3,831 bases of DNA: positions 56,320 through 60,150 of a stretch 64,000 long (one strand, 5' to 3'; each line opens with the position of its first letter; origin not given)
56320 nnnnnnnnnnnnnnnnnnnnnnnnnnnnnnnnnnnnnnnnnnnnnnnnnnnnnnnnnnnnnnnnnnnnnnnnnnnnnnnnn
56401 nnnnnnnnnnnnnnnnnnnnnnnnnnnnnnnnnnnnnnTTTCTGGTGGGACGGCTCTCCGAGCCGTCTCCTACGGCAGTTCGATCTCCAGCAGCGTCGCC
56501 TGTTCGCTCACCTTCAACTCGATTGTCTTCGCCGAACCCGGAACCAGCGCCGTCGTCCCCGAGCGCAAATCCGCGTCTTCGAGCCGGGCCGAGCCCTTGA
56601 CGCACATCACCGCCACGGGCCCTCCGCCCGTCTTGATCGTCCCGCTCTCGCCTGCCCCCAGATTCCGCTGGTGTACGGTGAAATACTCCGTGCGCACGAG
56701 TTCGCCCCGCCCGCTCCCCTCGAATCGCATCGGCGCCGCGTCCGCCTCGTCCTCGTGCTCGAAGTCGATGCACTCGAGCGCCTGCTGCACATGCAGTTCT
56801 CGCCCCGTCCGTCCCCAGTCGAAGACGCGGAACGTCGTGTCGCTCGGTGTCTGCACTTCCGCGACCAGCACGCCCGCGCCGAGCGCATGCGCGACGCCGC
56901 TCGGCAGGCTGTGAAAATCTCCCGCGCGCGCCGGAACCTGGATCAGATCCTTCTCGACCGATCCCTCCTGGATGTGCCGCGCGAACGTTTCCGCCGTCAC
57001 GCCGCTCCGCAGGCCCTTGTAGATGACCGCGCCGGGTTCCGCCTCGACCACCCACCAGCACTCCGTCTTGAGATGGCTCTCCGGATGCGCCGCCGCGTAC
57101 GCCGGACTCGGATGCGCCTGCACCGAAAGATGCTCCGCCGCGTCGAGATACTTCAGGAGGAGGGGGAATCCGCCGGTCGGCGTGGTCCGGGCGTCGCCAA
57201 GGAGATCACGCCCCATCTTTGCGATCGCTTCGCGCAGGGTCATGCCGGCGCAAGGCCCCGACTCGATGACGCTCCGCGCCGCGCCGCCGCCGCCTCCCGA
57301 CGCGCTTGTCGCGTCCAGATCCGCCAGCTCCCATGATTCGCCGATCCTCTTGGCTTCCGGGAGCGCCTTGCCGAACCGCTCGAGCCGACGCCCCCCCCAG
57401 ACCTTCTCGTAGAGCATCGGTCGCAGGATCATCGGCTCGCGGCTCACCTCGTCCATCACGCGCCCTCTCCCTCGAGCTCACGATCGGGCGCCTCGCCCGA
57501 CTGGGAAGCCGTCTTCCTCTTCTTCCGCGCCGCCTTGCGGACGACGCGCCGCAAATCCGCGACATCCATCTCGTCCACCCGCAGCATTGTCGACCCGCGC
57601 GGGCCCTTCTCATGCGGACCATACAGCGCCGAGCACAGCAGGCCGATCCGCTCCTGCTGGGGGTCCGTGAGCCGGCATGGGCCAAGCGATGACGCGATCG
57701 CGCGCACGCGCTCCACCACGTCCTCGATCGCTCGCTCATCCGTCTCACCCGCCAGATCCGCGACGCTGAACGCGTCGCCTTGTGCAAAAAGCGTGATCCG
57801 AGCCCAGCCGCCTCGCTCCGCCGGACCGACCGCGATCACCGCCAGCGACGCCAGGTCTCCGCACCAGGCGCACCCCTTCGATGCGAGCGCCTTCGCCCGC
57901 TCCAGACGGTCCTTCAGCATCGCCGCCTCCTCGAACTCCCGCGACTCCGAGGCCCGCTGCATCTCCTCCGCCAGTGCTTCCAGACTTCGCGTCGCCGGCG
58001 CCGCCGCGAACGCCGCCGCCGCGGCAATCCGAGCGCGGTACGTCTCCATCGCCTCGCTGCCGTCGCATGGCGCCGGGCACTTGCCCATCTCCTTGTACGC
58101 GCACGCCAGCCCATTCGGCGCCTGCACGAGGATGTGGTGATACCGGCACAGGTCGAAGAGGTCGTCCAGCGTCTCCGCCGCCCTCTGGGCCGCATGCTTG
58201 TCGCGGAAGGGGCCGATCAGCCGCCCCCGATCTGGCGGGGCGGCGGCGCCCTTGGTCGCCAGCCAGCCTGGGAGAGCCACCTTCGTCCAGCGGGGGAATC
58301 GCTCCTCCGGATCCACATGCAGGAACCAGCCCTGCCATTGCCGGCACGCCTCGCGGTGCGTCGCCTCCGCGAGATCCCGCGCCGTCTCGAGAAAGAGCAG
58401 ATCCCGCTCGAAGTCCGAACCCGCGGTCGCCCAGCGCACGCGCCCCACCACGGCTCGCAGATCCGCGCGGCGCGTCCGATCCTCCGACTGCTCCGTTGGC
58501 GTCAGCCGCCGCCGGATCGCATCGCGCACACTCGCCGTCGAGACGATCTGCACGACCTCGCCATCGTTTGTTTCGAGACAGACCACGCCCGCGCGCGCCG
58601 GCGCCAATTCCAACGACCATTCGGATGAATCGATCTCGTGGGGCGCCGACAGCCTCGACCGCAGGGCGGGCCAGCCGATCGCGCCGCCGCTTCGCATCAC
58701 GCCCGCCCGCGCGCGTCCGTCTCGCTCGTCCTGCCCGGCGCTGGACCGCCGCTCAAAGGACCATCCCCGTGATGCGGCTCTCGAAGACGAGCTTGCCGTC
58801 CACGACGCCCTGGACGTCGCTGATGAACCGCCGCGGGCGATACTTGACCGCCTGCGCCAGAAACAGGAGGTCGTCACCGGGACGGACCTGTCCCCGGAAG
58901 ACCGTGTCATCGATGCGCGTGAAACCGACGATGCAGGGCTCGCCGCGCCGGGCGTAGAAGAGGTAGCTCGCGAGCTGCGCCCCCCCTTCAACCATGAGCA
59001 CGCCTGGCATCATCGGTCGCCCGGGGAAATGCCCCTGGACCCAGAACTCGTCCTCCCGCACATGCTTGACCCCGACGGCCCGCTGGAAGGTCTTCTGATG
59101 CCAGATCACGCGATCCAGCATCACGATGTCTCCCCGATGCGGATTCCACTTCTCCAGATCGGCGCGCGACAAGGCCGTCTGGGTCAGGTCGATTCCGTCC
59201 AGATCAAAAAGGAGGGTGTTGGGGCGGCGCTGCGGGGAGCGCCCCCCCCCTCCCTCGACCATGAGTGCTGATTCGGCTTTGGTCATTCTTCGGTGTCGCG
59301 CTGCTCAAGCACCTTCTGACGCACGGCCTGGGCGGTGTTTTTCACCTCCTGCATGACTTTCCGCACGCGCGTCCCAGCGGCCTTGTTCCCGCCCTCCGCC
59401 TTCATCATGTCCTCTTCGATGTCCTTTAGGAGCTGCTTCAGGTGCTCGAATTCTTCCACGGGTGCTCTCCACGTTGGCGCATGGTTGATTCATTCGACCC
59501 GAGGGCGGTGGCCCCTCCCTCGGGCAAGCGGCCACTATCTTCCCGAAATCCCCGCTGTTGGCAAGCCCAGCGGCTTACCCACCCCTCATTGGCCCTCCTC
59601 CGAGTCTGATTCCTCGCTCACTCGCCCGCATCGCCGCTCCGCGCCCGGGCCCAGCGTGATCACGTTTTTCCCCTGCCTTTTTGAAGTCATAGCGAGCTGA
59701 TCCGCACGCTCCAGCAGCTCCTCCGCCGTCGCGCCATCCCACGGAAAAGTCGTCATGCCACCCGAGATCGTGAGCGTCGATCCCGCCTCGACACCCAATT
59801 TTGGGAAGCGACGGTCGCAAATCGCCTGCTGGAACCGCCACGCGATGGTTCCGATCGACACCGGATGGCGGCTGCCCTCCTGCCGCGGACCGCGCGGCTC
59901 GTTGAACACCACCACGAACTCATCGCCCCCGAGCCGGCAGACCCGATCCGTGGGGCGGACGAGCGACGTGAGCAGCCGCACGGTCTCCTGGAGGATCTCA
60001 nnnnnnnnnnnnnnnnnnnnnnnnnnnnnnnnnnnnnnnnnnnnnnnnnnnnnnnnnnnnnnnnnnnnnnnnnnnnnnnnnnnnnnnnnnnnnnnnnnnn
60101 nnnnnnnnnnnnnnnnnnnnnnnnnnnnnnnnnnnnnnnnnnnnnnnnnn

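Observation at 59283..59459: Unannotated 58-aa Hc1-like histone H1 homologue, translationally coupled to a fabZ-like gene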

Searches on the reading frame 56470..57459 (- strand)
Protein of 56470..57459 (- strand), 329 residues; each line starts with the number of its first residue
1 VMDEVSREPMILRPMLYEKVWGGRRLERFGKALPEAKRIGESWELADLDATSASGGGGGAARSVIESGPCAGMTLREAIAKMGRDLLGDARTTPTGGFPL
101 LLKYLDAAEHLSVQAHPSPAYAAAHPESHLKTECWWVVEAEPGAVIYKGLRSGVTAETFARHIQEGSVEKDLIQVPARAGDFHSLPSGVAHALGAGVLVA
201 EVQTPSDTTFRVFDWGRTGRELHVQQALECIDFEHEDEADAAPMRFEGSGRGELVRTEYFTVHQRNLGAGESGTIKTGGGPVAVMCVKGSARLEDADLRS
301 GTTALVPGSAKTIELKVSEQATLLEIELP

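Call 3: search_protein_families(library=pfam, proteins=[window:56470-57459:-], max_evalue=1)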
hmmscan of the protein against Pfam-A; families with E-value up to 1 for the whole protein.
window:56470-57459:- (329 aa): 1 family
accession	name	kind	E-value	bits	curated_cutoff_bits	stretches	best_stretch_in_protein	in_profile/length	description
PF20511.4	PMI_typeI_cat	-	1.4e-06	28.9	22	1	13-122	5-107/143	Phosphomannose isomerase type I, catalytic domain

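Call 4: search_protein_families(library=ncbifam, proteins=[window:56470-57459:-], max_evalue=1)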
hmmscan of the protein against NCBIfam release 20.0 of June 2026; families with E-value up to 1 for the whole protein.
window:56470-57459:- (329 aa): 2 families
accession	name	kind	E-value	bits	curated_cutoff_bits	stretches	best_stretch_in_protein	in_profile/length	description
TIGR00218.1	manA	equivalog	1.4e-25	90.2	116.2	2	169-318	203-352/359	mannose-6-phosphate isomerase, class I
NF011710.0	PRK15131.1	equivalog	9.9e-05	21.4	571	1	63-120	46-103/391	mannose-6-phosphate isomerase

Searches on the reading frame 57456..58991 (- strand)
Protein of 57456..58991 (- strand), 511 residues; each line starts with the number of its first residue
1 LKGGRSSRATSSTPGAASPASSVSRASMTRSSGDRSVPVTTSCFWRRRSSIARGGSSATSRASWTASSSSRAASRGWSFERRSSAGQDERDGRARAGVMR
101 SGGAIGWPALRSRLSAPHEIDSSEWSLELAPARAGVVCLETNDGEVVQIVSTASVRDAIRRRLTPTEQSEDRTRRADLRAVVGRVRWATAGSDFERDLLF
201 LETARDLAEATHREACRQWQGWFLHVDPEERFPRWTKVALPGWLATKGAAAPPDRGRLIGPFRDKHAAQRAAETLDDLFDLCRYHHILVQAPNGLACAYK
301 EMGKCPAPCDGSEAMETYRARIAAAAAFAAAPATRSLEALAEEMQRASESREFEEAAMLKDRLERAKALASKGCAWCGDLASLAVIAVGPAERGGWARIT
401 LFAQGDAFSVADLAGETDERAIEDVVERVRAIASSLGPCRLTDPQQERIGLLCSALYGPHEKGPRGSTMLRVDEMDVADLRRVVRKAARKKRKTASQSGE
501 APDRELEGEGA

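Call 3: search_protein_families(library=pfam, proteins=[window:57456-58991:-], max_evalue=1)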
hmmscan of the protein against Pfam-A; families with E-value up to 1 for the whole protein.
window:57456-58991:- (511 aa): 3 families
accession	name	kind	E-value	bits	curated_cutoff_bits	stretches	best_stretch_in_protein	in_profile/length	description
PF02151.25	UVR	-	6.1e-05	23.1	21.5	1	335-368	2-35/36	UvrB/uvrC motif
PF24348.1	DUF7508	-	0.0027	18.3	26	1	129-192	17-65/79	Domain of unknown function (DUF7508)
PF21214.3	SelB_WH_2nd_bact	-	0.94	9.9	27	0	395-420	8-33/59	Selenocysteine-specific elongation factor, winged helix domain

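Call 4: search_protein_families(library=ncbifam, proteins=[window:57456-58991:-], max_evalue=1)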
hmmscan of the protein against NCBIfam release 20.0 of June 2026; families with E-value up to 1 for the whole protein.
window:57456-58991:- (511 aa): 14 families
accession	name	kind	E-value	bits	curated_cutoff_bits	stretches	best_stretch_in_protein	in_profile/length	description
NF005906.0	PRK07883.1-4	equivalog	2.3e-27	95.6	495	1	127-434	209-502/563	DEDD exonuclease domain-containing protein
NF005907.0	PRK07883.1-5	equivalog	1.4e-23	83.1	454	1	131-431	228-512/584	DEDD exonuclease domain-containing protein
NF005905.0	PRK07883.1-3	equivalog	6.6e-18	64.6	508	1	130-470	223-545/581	DEDD exonuclease domain-containing protein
TIGR00194.1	uvrC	equivalog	1.7e-16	60.1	285.45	1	254-402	117-259/574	excinuclease ABC subunit UvrC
NF005904.0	PRK07883.1-2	equivalog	1.4e-15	56.7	969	1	131-405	230-490/584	DEDD exonuclease domain-containing protein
NF011260.0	PRK14666.1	equivalog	9.1e-14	51.1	649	1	254-388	121-254/698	excinuclease ABC subunit C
NF011262.0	PRK14668.1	equivalog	8.4e-12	44.2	544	1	252-375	117-239/577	excinuclease ABC subunit C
NF001824.0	PRK00558.1-5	equivalog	2.1e-09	36.3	451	1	257-388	129-262/652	excinuclease ABC subunit UvrC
NF011261.0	PRK14667.1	equivalog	5.6e-09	35.1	818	1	253-372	120-236/567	excinuclease ABC subunit C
NF007833.0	PRK10545.1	equivalog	0.00017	20.9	367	1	257-325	141-209/289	excinuclease Cho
NF011263.0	PRK14669.1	equivalog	0.0055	15.3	1108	1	260-370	128-238/624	excinuclease ABC subunit C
NF011266.0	PRK14672.1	equivalog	0.0074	14.6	1504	1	296-372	166-242/691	excinuclease ABC subunit C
NF003673.1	PRK05298.1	equivalog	0.11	10.8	743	1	326-367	610-651/653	excinuclease ABC subunit UvrB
TIGR00631.1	uvrb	equivalog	0.21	9.7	750.1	1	323-365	614-656/658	excinuclease ABC subunit UvrB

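Call 62: search_protein_families(library=padloc, proteins=[window:57456-58697:-], max_evalue=0.01)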
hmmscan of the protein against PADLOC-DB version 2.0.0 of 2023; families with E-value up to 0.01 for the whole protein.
window:57456-58697:- (413 aa): 0 families

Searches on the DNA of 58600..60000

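Call 28: search_rna_families(source=window, start=58600, end=60000, threshold=evalue, max_evalue=1)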
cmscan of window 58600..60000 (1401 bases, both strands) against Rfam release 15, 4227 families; matches with E-value up to 1: 0.
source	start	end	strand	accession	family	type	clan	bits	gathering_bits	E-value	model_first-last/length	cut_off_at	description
